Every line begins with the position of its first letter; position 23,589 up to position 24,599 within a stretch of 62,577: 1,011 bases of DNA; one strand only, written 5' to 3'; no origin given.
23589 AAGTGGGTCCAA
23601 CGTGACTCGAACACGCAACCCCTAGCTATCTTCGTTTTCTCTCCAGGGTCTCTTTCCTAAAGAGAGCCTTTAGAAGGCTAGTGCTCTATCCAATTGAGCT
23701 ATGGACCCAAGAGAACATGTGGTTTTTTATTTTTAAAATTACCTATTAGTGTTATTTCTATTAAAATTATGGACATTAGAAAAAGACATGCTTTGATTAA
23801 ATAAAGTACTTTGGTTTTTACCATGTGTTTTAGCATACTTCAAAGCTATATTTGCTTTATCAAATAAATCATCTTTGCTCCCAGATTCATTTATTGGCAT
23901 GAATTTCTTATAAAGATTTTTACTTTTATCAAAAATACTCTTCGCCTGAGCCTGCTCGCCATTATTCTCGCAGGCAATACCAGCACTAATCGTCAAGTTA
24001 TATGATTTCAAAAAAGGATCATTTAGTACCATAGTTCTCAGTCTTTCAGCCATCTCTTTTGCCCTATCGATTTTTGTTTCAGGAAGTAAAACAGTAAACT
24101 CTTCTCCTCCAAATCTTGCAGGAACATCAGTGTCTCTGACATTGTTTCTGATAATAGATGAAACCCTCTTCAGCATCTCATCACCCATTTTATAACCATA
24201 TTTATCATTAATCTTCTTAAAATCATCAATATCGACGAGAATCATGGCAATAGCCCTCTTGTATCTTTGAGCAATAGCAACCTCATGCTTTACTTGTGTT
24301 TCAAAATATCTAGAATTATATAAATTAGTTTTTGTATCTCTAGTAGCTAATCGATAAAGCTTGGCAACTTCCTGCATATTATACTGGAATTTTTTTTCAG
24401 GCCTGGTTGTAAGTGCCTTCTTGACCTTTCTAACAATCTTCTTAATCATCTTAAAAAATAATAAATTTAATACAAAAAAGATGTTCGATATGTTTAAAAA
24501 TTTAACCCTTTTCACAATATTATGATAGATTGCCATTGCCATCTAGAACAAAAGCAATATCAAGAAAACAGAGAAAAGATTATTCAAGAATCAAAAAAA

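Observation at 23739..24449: GGDEF diguanylate-cyclase homologue with intact active site and I-site in an archaeal genome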

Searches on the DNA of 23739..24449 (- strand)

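Call 46: search_rna_families(sources=[L001, L003, L005, L006, L090], threshold=gathering)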
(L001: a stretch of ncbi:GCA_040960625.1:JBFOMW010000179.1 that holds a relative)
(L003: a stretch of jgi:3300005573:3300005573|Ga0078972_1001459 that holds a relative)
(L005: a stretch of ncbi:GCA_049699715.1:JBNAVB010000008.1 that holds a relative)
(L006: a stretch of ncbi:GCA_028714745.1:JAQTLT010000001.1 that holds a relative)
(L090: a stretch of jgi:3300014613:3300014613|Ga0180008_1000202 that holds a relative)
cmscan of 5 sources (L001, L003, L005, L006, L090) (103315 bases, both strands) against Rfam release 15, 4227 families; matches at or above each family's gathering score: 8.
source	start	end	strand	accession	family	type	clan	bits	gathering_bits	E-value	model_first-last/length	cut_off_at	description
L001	733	2173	-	RF01959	SSU_rRNA_archaea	Gene; rRNA;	CL00111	1306.7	50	0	1-1478/1478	no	Archaeal small subunit ribosomal RNA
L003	1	762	-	RF01959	SSU_rRNA_archaea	Gene; rRNA;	CL00111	679.7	50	2.3e-198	1-776/1478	3'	Archaeal small subunit ribosomal RNA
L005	10803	10877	+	RF00005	tRNA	Gene; tRNA;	CL00001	71.5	29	1.9e-13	1-71/71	no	tRNA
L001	499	570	-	RF00005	tRNA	Gene; tRNA;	CL00001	69.8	29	5.8e-13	1-71/71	no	tRNA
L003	10740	10855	+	RF00005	tRNA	Gene; tRNA;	CL00001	53.9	29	1.4e-08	1-71/71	no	tRNA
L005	11245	11317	+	RF00005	tRNA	Gene; tRNA;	CL00001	53.5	29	1.8e-08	1-71/71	no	tRNA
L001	10755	10870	+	RF00005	tRNA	Gene; tRNA;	CL00001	51.5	29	6.2e-08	1-71/71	no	tRNA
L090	11103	11273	-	RF00005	tRNA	Gene; tRNA;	CL00001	42.7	29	1.7e-05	1-71/71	no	tRNA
